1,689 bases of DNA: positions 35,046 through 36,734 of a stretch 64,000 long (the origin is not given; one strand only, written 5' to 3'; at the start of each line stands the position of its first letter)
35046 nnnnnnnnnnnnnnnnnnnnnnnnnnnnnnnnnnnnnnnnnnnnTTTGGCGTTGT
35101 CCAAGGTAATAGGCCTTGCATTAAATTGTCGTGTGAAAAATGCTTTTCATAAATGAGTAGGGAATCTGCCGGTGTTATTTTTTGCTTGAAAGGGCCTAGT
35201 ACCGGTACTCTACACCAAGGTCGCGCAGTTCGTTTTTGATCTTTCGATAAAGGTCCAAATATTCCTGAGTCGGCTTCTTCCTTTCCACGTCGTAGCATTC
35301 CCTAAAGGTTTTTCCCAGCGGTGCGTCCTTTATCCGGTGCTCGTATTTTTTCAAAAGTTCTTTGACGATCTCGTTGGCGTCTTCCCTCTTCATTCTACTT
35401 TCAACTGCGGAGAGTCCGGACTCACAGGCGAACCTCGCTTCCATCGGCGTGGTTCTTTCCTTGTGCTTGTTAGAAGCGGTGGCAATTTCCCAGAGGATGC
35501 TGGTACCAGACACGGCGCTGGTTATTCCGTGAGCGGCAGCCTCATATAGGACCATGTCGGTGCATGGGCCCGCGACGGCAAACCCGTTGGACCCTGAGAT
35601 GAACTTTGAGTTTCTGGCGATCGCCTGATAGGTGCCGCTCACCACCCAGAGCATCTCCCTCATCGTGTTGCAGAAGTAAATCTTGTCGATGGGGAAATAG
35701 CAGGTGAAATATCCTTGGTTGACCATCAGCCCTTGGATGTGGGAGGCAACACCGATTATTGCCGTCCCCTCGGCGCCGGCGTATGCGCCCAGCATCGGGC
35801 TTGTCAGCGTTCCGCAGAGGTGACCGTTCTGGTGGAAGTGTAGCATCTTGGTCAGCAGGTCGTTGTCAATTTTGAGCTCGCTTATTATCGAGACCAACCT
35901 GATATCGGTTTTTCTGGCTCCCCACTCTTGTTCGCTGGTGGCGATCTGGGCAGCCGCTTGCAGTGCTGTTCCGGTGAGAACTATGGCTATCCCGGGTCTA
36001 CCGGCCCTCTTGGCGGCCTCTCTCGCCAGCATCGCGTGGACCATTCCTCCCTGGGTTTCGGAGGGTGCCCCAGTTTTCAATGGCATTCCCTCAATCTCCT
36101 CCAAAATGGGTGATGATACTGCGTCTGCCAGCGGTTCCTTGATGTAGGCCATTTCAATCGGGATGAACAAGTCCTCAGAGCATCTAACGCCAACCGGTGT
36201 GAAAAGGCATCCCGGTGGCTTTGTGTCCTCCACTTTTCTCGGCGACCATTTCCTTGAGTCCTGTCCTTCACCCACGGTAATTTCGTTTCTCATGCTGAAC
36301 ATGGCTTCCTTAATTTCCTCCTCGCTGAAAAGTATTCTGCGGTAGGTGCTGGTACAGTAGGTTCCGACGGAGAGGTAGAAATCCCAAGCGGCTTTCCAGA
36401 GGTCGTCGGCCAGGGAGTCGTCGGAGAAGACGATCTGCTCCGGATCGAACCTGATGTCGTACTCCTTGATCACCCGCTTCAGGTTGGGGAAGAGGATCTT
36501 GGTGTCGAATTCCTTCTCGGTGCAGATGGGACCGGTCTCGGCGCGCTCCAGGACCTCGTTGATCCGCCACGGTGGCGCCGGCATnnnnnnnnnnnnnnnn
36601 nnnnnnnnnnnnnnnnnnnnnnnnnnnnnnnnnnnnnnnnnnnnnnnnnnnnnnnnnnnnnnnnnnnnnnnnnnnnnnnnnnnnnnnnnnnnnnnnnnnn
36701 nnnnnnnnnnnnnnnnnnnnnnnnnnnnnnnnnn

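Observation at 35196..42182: Pyrrolysine-free MtmB-family methyltransferase with a cognate corrinoid protein, divergently paired with a Liv-type ABC importer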

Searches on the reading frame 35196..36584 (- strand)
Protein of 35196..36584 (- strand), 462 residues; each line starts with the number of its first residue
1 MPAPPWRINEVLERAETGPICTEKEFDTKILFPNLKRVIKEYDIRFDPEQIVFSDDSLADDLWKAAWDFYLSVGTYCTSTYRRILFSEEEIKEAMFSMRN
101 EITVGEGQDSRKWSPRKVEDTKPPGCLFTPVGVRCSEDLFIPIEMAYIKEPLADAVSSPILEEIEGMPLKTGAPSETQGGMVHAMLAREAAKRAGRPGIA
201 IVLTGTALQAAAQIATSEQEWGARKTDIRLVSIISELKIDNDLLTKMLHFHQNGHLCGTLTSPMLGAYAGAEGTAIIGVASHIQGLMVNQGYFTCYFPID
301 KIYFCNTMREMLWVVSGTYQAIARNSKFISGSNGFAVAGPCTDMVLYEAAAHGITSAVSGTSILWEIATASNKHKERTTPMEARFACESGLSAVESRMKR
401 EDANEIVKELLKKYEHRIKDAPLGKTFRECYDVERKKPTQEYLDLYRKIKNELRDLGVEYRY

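Call 3: search_protein_families(library=pfam, proteins=[window:35196-36584:-], max_evalue=0.001)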
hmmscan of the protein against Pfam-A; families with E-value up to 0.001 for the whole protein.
window:35196-36584:- (462 aa): 1 family
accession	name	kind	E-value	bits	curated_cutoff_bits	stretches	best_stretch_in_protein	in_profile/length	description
PF05369.18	MtmB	-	3.2e-106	356.3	25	1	8-457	3-449/450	Monomethylamine methyltransferase MtmB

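Call 6: search_solved_structures(query=window:35196-36584:-, show_alignments=2, max_evalue=0.01)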
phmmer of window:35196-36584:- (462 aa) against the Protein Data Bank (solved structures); distinct sequences matched with E-value up to 0.01: 2.
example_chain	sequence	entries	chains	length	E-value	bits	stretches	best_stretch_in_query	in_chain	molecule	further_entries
1l2q_A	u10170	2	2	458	2.4e-69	237.4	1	12-458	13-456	monomethylamine methyltransferase | Monomethylamine methyltransferase mtmB1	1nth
1tv2_A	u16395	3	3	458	3.5e-69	236.9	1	12-458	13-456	Monomethylamine methyltransferase mtmB1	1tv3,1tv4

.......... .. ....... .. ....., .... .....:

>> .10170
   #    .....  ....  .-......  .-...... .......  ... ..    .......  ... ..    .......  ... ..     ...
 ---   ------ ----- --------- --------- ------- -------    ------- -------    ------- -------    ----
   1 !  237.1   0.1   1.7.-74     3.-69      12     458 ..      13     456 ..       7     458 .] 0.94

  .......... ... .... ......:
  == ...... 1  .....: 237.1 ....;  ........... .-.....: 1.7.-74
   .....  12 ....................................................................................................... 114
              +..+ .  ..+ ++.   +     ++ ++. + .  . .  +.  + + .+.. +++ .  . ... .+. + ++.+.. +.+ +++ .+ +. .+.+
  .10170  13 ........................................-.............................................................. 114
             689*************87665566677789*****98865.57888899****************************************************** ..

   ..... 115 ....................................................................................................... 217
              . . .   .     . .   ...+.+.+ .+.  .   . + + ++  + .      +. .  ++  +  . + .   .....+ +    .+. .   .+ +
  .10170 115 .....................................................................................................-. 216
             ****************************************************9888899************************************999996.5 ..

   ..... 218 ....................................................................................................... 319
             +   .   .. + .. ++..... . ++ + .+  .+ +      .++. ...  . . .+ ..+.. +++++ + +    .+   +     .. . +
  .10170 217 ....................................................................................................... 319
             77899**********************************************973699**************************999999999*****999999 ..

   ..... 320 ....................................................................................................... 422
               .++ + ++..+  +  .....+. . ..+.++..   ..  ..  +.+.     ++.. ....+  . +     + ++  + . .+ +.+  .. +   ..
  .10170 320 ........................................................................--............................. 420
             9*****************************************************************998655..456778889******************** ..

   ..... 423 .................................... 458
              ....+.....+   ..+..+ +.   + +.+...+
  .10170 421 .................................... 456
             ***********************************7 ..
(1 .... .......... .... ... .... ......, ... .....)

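Call 13: find_homologous_proteins(query=window:35196-36584:-, max_evalue=1e-10)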
Query window:35196-36584:- (462 aa): 379 proteins with E <= 1e-10 among 8000 candidates; the best 120 are listed.
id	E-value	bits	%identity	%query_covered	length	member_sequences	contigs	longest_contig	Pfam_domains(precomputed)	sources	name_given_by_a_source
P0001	0.0e+0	1011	95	100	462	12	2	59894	PF05369.19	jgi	-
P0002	2.9e-250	849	78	100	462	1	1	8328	PF05369.19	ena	-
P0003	3.3e-237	806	75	100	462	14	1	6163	PF05369.19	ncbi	ncbi:MAG: monomethylamine:corrinoid methyltransferase [Candidatus Hadarchaeum sp.]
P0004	9.2e-232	788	71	100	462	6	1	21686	PF05369.19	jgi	-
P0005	2.3e-228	776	72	100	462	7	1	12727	PF05369.19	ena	-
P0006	1.2e-220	751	69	99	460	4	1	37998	PF05369.19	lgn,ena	-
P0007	5.8e-216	736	71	95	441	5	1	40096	PF05369.19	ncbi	-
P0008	2.5e-210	717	67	100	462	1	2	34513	PF05369.19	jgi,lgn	jgi:hypothetical protein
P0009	3.3e-209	713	67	100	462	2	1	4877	PF05369.19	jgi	-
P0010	3.4e-204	697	67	100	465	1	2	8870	PF05369.19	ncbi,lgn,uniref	ncbi:MAG: monomethylamine:corrinoid methyltransferase [Saccharolobus sp.]|uniref:monomethylamine:cor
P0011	5.1e-202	690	65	100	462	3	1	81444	PF05369.19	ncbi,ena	-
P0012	4.6e-201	686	64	100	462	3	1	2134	PF05369.19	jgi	-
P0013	1.3e-200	685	63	100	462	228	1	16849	PF05369.19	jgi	jgi:methylamine--corrinoid protein Co-methyltransferase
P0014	3.3e-198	677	64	100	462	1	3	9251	PF05369.19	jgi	jgi:hypothetical protein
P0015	1.1e-193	662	63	100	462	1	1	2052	PF05369.19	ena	-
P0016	1.5e-191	655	60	100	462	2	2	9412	PF05369.19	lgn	-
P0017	5.6e-189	647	59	100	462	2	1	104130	PF05369.19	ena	-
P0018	3.0e-184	631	61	98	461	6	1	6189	PF05369.19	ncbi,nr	ncbi:monomethylamine:corrinoid methyltransferase [archaeon]|nr:monomethylamine:corrinoid methyltrans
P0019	2.1e-183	628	61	100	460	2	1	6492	PF05369.19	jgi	jgi:methylamine--corrinoid protein Co-methyltransferase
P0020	6.8e-183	627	62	99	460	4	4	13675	PF05369.19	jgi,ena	-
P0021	1.0e-182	626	60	98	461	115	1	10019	PF05369.19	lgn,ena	-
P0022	3.3e-182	624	60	99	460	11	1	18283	PF05369.19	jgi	jgi:hypothetical protein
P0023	1.1e-181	623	61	99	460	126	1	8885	PF05369.19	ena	-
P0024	3.7e-181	621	60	98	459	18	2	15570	PF05369.19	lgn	-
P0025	4.2e-181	621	60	100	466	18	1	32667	PF05369.19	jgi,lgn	jgi:hypothetical protein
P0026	5.3e-181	620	60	99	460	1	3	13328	PF05369.19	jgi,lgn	-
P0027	7.8e-181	620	60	99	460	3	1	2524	PF05369.19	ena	-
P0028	1.5e-180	619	59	100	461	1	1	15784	PF05369.19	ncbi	-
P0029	2.9e-180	618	61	99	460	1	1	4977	PF05369.19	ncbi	ncbi:monomethylamine:corrinoid methyltransferase [[Eubacterium] cellulosolvens]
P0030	3.1e-180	618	59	98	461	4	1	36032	PF05369.19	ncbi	ncbi:MAG: monomethylamine:corrinoid methyltransferase [Promethearchaeota archaeon]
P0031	3.1e-180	618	60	100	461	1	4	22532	PF05369.19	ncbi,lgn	ncbi:monomethylamine:corrinoid methyltransferase [Candidatus Hodarchaeum mangrovi]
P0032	5.4e-180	617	60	99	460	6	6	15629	PF05369.19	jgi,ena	-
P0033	5.5e-180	617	60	99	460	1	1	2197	PF05369.19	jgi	-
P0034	1.4e-179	616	60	99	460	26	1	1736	PF05369.19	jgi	-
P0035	1.6e-179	615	60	99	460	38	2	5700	PF05369.19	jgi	-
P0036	2.0e-179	615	60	99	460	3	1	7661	PF05369.19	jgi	jgi:methylamine--corrinoid protein Co-methyltransferase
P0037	4.9e-179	614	58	100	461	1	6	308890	PF05369.19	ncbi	ncbi:MAG: monomethylamine:corrinoid methyltransferase [Promethearchaeota archaeon]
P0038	5.1e-179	614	59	100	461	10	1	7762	PF05369.19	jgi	-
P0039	5.2e-179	614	60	99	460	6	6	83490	PF05369.19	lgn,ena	-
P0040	7.0e-179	613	60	99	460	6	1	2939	PF05369.19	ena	-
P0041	7.2e-179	613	59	100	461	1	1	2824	PF05369.19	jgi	jgi:hypothetical protein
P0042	1.0e-178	613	59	100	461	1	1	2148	PF05369.19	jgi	jgi:methylamine--corrinoid protein Co-methyltransferase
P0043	1.4e-178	612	59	100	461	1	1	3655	PF05369.19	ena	-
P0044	1.4e-178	612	59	100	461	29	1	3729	PF05369.19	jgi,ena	-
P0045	1.9e-178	612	60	99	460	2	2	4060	PF05369.19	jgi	jgi:hypothetical protein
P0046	1.9e-178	612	58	100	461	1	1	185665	PF05369.19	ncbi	-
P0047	2.5e-178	612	60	99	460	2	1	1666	PF05369.19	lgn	-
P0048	4.0e-178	611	59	99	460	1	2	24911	PF05369.19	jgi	jgi:methylamine--corrinoid protein Co-methyltransferase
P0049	5.5e-178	610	59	99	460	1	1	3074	PF05369.19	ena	-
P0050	8.9e-178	610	59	99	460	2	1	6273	PF05369.19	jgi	-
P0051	9.8e-178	610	59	99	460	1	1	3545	PF05369.19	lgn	-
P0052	1.1e-176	606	58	100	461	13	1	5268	PF05369.19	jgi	jgi:hypothetical protein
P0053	2.1e-176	605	59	99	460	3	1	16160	PF05369.19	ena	-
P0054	2.7e-176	605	59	100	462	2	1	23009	PF05369.19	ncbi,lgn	ncbi:MAG: monomethylamine:corrinoid methyltransferase [Candidatus Heimdallarchaeota archaeon]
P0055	4.4e-176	604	58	100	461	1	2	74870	PF05369.19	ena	-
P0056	6.0e-176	604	58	100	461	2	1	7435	PF05369.19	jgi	jgi:hypothetical protein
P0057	6.3e-176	604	58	100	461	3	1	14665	PF05369.19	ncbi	ncbi:MAG: monomethylamine:corrinoid methyltransferase [Candidatus Hodarchaeota archaeon]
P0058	2.1e-175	602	59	99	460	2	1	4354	PF05369.19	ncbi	-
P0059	2.4e-175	602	57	100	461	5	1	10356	PF05369.19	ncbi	ncbi:MAG: monomethylamine:corrinoid methyltransferase [Candidatus Hodarchaeota archaeon]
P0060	3.6e-175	601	58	99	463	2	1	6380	PF05369.19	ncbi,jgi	ncbi:MAG: monomethylamine:corrinoid methyltransferase [Candidatus Hodarchaeales archaeon]|jgi:hypoth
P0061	4.4e-175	601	58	99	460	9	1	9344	PF05369.19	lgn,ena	-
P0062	5.5e-175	601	58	100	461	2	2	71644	PF05369.19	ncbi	ncbi:MAG: monomethylamine:corrinoid methyltransferase [Candidatus Hodarchaeales archaeon]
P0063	1.1e-174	600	57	100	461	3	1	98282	PF05369.19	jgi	-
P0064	1.2e-174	599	59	99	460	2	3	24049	PF05369.19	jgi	-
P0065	5.5e-174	597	58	100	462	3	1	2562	PF05369.19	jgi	jgi:hypothetical protein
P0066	7.3e-174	597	59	99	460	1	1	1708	PF05369.19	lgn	-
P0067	9.8e-174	596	57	100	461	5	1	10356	PF05369.19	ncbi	ncbi:MAG: monomethylamine:corrinoid methyltransferase [Candidatus Hodarchaeota archaeon]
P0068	2.0e-173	595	58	98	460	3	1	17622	PF05369.19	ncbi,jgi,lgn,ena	-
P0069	3.4e-173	595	57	99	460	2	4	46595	PF05369.19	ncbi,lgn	ncbi:MAG: monomethylamine:corrinoid methyltransferase [Candidatus Bathyarchaeia archaeon]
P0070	3.9e-173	594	58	99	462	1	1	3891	PF05369.19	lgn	-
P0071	4.9e-173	594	57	100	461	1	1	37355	PF05369.19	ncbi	ncbi:MAG: monomethylamine:corrinoid methyltransferase [Candidatus Odinarchaeota archaeon]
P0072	6.9e-173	594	58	99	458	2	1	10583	PF05369.19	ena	-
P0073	7.0e-173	594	57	100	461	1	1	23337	PF05369.19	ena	-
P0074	1.2e-172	593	57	100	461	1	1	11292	PF05369.19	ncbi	ncbi:MAG: monomethylamine:corrinoid methyltransferase [Candidatus Hodarchaeota archaeon]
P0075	1.2e-172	593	57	100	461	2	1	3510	PF05369.19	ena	-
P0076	1.3e-172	593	58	99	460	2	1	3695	PF05369.19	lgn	-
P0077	1.5e-172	592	58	99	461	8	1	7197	PF05369.19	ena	-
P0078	1.5e-172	592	57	99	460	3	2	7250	PF05369.19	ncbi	-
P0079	2.1e-172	592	57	100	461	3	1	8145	PF05369.19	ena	-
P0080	2.9e-172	592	57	100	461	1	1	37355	PF05369.19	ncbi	ncbi:MAG: monomethylamine:corrinoid methyltransferase [Candidatus Odinarchaeota archaeon]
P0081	3.0e-172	592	58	100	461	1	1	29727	PF05369.19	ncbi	ncbi:MAG: monomethylamine:corrinoid methyltransferase [Candidatus Hodarchaeota archaeon]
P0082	3.4e-172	591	57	100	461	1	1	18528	PF05369.19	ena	-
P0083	4.1e-172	591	57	100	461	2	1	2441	PF05369.19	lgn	-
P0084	5.1e-172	591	58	99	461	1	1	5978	PF05369.19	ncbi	-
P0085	3.1e-171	588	57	99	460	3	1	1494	PF05369.19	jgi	jgi:methylamine--corrinoid protein Co-methyltransferase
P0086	9.2e-171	587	57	100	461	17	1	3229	PF05369.19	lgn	-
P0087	1.1e-170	586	56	100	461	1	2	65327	PF05369.19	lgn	-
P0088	1.6e-170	586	57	99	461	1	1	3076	PF05369.19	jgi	jgi:hypothetical protein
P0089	1.9e-170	586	57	100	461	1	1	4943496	PF05369.19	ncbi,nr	ncbi:MAG: monomethylamine:corrinoid methyltransferase [Candidatus Heimdallarchaeota archaeon]|nr:MAG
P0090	2.3e-170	585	57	100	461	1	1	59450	PF05369.19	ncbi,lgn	ncbi:MAG: monomethylamine:corrinoid methyltransferase [Candidatus Thorarchaeota archaeon]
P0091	2.6e-170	585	56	100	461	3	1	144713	PF05369.19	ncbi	ncbi:MAG: monomethylamine:corrinoid methyltransferase [Promethearchaeota archaeon]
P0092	3.4e-170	585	57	100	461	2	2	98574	PF05369.19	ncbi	ncbi:MAG: monomethylamine:corrinoid methyltransferase [Promethearchaeota archaeon]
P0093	4.2e-170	584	57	99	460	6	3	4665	PF05369.19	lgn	-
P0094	1.3e-169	583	56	100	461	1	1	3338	PF05369.19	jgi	jgi:hypothetical protein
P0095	1.5e-169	583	58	98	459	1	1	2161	PF05369.19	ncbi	-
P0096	1.5e-169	583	56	100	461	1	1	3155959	PF05369.19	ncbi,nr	ncbi:MAG: monomethylamine:corrinoid methyltransferase [Candidatus Heimdallarchaeota archaeon]|nr:MAG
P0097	1.6e-169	583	57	99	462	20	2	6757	PF05369.19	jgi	-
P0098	2.3e-169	582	56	100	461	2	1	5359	PF05369.19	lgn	-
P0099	2.8e-169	582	57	99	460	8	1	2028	PF05369.19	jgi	-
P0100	5.4e-169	581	56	100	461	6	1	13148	PF05369.19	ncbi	ncbi:MAG: monomethylamine:corrinoid methyltransferase [Candidatus Hodarchaeota archaeon]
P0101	5.9e-169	581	58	98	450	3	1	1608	PF05369.19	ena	-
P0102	2.1e-168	579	57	100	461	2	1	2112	PF05369.19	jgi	-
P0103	4.0e-168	578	56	99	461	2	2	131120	PF05369.19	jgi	jgi:hypothetical protein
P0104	1.7e-167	576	57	99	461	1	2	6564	PF05369.19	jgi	jgi:methylamine--corrinoid protein Co-methyltransferase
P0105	2.9e-167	575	59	98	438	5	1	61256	PF05369.19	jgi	jgi:hypothetical protein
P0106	6.0e-167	574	56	99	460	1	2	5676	PF05369.19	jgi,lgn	jgi:hypothetical protein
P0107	8.5e-167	574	56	99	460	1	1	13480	PF05369.19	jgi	jgi:hypothetical protein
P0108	1.7e-166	573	54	100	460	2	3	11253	PF05369.19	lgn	-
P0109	3.4e-166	572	56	99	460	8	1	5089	PF05369.19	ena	-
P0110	3.5e-166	572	57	100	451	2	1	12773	PF05369.19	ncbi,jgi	ncbi:MAG: monomethylamine:corrinoid methyltransferase [Candidatus Hodarchaeales archaeon]|jgi:hypoth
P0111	6.4e-165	567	56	99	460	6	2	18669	PF05369.19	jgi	-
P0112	2.8e-164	565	56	98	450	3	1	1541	PF05369.19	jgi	-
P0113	1.2e-163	563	52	99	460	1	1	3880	PF05369.19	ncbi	-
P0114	1.3e-163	563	56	99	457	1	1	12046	PF05369.19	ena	-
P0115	7.5e-163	561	56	99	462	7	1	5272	PF05369.19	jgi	-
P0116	2.6e-162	559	55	99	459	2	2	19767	PF05369.19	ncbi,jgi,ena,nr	ncbi:MAG TPA: monomethylamine:corrinoid methyltransferase [Candidatus Bathyarchaeia archaeon]|nr:mon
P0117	6.0e-162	558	53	99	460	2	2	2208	PF05369.19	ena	-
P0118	2.2e-161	556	57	95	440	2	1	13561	PF05369.19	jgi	jgi:hypothetical protein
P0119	3.4e-161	555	51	99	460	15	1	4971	PF05369.19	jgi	-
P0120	8.0e-161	554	54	98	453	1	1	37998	PF05369.19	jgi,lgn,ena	-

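Call 19: find_encoding_contigs(protein=window:35196-36584:-, flank=10000, max_places=4)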
Protein window:35196-36584:- (462 aa): 2 contigs read that carry it; 1 place shown.
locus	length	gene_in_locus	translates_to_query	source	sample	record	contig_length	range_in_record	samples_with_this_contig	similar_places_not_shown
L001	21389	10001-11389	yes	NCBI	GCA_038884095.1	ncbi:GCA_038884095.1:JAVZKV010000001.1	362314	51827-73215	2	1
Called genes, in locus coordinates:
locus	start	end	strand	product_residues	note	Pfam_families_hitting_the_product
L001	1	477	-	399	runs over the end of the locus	PF01969:Ni_insertion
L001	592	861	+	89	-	-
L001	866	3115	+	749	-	PF02359:CDC48_N, PF02933:CDC48_2, PF05496:RuvB_N (weak), PF13191:AAA_16 (weak), PF00004:AAA, PF17862:AAA_lid_3, PF00004:AAA, PF17862:AAA_lid_3, +21 more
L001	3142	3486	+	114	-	PF05239:PRC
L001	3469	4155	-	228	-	PF00149:Metallophos, PF12850:Metallophos_2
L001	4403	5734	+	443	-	-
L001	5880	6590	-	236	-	PF00005:ABC_tran, PF13304:AAA_21 (weak)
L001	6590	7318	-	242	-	PF00005:ABC_tran, PF13304:AAA_21 (faint), PF12399:BCA_ABC_TP_C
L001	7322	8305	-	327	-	PF02653:BPD_transp_2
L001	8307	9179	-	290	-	PF02653:BPD_transp_2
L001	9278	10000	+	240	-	PF02607:B12-binding_2, PF02310:B12-binding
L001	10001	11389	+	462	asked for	PF05369:MtmB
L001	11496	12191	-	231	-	PF00702:Hydrolase (faint), PF05116:S6PP (faint), PF08282:Hydrolase_3, PF12710:HAD (faint), PF08282:Hydrolase_3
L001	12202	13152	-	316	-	PF10391:DNA_pol_lambd_f (faint), PF14520:HHH_5, PF21999:IMS_HHH_1 (weak), PF00154:RecA_N, PF08423:Rad51, PF13481:AAA_25 (weak), PF06745:ATPase (weak)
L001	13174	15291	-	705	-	PF09999:DUF2240 (weak), PF16900:REPA_OB_2 (faint), PF21669:SHLD2_OB1 (faint), PF24903:OB_MEIOB_N (faint), PF01336:tRNA_anti-codon (weak), PF01336:tRNA_anti-codon (weak), PF17244:CDC24_OB3, PF08646:Rep_fac-A_C, +3 more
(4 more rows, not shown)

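Call 20: find_encoding_contigs(protein=P0003, flank=10000, max_places=4)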
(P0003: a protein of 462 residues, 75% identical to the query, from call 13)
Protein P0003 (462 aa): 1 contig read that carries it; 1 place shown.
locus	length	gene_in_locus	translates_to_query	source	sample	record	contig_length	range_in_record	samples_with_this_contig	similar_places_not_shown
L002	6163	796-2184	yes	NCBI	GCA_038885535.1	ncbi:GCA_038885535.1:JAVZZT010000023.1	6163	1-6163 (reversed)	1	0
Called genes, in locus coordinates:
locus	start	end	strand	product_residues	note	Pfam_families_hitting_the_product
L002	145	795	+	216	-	PF02607:B12-binding_2, PF02310:B12-binding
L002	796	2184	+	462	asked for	PF05369:MtmB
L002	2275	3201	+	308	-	PF02653:BPD_transp_2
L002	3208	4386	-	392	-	PF00155:Aminotran_1_2, PF00266:Aminotran_5 (weak), PF01053:Cys_Met_Meta_PP (weak)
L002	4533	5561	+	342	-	PF02653:BPD_transp_2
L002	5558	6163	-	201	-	PF00005:ABC_tran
